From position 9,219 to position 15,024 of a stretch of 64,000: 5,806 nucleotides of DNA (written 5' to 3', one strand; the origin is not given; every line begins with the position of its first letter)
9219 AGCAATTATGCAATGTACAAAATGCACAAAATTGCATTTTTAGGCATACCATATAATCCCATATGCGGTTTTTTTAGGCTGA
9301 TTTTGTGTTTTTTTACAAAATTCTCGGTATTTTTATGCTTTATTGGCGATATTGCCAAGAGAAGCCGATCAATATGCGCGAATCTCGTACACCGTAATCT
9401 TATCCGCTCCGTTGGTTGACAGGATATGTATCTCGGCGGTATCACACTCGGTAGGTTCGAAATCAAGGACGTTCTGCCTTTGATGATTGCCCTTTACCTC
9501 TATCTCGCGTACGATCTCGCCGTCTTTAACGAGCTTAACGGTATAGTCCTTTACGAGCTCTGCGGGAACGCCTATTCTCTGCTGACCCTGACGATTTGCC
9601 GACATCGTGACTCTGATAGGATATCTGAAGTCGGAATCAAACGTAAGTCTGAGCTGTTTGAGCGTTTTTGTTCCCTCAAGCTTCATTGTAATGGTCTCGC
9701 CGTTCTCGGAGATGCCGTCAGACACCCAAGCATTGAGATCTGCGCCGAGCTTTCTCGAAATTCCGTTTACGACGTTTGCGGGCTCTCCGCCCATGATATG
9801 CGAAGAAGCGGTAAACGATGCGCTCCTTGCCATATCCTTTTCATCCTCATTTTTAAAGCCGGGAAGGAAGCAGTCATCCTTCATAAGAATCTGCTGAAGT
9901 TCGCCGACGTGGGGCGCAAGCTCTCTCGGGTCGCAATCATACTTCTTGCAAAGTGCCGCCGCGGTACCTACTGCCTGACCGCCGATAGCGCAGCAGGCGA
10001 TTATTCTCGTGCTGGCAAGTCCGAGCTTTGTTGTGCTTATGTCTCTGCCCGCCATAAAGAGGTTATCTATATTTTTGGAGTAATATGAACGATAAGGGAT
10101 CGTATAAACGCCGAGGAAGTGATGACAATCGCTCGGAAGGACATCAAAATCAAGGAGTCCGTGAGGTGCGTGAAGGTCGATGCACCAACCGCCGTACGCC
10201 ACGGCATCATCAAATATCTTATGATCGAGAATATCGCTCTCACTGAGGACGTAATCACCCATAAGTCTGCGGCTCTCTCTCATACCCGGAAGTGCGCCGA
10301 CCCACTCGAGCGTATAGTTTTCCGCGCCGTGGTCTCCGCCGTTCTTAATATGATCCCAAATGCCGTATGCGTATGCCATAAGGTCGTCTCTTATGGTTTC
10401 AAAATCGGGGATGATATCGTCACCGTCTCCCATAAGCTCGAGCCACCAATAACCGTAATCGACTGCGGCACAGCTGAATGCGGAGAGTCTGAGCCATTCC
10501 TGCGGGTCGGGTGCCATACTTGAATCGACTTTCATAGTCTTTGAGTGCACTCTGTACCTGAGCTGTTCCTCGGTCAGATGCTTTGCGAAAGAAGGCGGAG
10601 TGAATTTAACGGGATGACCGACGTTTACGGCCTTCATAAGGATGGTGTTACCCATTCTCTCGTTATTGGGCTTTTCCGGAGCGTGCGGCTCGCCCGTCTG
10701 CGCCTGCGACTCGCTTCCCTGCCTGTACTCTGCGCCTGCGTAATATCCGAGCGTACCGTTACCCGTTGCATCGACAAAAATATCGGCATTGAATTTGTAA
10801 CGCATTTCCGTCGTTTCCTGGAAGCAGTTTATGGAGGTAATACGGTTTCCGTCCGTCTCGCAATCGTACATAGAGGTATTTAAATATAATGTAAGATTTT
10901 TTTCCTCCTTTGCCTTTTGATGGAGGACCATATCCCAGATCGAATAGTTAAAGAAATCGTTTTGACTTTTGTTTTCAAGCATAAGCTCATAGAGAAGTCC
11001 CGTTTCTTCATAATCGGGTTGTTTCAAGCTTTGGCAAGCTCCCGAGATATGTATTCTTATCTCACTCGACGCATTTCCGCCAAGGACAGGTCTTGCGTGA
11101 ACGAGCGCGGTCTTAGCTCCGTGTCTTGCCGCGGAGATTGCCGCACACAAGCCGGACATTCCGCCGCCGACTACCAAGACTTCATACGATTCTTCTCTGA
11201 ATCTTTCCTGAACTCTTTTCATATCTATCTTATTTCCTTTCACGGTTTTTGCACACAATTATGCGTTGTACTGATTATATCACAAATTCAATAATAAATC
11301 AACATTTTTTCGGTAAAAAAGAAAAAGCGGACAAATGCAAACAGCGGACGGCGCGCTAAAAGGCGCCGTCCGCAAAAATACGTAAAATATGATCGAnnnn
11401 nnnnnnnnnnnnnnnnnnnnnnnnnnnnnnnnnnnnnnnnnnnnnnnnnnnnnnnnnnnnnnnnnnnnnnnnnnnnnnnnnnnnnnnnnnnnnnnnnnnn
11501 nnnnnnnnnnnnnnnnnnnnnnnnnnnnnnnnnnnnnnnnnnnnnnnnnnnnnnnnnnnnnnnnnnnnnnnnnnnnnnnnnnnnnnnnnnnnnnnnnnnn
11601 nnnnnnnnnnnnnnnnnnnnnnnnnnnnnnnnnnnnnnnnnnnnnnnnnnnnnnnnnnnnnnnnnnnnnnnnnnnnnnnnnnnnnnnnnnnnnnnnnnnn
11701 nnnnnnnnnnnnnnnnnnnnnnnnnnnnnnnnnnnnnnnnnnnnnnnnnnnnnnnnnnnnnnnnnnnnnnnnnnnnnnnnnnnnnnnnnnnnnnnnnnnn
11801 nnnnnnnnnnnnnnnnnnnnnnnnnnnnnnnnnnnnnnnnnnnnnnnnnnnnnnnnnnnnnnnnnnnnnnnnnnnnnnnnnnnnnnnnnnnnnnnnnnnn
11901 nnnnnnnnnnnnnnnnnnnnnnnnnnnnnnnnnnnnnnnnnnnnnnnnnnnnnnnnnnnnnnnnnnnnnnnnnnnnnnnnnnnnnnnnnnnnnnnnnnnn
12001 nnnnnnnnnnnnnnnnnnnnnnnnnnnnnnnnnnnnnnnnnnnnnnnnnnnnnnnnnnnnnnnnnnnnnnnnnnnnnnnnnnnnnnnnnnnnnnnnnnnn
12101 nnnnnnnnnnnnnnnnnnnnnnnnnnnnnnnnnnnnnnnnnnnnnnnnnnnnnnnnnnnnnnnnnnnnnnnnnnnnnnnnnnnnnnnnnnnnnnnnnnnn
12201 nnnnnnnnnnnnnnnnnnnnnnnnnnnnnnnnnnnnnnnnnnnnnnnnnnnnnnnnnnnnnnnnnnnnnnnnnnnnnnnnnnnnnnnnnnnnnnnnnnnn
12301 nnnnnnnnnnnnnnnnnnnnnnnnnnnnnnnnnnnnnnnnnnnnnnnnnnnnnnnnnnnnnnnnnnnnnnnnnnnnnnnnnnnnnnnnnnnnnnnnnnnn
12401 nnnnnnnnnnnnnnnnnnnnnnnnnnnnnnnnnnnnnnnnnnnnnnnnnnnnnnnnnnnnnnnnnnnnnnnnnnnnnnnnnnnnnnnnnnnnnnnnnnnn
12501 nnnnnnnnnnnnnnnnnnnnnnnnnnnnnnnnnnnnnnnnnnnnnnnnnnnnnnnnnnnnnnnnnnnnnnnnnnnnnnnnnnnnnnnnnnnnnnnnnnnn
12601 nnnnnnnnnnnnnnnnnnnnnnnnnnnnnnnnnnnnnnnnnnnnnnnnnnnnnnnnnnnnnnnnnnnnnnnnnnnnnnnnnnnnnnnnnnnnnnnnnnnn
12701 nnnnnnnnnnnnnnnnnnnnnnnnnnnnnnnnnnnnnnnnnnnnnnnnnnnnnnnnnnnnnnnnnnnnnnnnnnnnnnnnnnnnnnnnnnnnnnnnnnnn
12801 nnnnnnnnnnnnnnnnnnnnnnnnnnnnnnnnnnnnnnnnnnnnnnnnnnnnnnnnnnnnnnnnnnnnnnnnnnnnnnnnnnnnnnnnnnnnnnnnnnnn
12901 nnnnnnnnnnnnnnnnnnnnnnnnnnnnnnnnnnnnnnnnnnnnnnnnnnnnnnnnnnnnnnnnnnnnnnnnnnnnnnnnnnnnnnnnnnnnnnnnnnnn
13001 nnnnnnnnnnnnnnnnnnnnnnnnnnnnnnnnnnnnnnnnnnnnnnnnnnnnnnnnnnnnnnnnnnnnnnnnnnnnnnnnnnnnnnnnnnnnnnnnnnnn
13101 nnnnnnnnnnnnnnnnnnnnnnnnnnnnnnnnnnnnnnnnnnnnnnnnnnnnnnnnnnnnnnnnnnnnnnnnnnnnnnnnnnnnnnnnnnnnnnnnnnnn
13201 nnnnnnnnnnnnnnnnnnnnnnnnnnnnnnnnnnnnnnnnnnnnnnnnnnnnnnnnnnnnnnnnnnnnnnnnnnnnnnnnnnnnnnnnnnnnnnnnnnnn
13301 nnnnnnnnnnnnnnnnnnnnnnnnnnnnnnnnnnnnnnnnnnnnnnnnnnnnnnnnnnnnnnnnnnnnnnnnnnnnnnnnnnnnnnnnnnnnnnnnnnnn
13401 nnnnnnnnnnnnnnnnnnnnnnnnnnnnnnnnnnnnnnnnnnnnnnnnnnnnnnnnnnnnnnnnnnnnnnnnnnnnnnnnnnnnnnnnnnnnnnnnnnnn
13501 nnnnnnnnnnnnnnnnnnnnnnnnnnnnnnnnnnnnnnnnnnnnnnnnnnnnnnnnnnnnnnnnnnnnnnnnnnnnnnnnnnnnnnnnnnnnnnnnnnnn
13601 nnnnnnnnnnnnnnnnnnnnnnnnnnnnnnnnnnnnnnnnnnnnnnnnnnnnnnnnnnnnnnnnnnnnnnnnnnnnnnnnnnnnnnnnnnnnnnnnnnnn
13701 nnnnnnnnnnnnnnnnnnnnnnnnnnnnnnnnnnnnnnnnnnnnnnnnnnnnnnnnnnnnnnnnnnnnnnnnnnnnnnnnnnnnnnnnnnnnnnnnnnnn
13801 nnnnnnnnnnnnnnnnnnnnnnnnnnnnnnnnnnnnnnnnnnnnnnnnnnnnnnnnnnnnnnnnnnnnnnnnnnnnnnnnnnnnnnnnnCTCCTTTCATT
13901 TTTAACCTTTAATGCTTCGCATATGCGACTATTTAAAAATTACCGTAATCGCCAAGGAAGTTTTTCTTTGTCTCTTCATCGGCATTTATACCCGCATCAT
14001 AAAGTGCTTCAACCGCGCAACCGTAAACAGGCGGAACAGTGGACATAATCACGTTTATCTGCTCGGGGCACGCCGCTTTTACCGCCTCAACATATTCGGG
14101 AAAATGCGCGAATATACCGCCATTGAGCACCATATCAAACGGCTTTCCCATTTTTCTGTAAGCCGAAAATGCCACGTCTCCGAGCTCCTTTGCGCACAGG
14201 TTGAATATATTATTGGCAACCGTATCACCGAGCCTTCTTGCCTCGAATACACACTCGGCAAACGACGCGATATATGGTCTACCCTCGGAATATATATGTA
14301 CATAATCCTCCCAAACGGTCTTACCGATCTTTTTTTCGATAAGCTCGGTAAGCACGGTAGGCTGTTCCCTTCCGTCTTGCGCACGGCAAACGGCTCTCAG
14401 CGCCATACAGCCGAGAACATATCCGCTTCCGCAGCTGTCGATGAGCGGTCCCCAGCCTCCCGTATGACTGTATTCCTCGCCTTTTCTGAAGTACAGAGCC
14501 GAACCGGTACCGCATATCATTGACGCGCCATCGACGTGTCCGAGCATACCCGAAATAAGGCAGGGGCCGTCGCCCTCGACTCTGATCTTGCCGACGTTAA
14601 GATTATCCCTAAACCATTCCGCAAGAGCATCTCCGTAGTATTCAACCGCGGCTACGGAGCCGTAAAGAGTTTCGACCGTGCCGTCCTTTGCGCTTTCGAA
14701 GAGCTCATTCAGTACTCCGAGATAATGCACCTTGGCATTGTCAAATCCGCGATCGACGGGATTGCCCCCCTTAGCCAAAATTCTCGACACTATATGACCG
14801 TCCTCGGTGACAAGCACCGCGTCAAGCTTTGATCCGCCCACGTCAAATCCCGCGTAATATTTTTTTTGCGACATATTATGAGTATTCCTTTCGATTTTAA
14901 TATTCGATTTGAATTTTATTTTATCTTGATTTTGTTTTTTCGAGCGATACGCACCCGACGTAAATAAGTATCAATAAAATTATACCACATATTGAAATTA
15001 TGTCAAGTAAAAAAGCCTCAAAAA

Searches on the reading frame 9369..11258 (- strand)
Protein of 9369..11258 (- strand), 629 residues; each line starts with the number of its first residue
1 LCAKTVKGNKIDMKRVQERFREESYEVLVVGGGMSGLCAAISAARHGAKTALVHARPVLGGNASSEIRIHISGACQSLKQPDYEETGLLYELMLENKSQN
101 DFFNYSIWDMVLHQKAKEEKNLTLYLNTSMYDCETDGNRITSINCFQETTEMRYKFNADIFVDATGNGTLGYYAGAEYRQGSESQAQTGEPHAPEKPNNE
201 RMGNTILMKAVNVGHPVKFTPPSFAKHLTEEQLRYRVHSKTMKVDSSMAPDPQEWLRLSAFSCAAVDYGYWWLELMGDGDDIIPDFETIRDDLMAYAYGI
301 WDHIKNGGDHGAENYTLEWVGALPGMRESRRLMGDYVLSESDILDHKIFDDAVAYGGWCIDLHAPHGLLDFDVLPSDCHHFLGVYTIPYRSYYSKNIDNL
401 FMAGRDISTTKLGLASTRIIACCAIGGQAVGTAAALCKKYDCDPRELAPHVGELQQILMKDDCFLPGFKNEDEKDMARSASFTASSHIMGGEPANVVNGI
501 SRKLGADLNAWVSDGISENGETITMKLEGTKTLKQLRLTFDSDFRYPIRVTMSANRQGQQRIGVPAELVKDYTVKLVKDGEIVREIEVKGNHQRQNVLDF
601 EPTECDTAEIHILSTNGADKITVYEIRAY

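Call 43: search_protein_families(library=pfam, proteins=[window:9369-11258:-], max_evalue=0.00001)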
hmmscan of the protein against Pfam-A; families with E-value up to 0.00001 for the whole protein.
window:9369-11258:- (629 aa): 4 families
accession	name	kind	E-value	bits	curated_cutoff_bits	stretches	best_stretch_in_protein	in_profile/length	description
PF12831.13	FAD_oxidored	-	4.1e-87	293.6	27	1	26-458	1-416/416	FAD dependent oxidoreductase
PF13450.12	NAD_binding_8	-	8.9e-08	32.7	21.9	1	29-66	1-38/68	NAD(P)-binding Rossmann-like domain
PF00890.30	FAD_binding_2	-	1.2e-07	31.8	20.4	1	27-63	2-38/414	FAD binding domain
PF01266.30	DAO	-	2.3e-06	27.8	27.9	0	27-66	2-41/353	FAD dependent oxidoreductase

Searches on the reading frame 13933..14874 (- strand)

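Call 43: search_protein_families(library=pfam, proteins=[window:13933-14874:-], max_evalue=0.00001)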
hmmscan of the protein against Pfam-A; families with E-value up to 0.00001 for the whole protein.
window:13933-14874:- (313 aa): 1 family
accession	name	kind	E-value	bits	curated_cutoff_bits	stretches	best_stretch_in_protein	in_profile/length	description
PF01869.26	BcrAD_BadFG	-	2.8e-23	83.2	31.5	1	9-288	2-269/271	BadF/BadG/BcrA/BcrD ATPase family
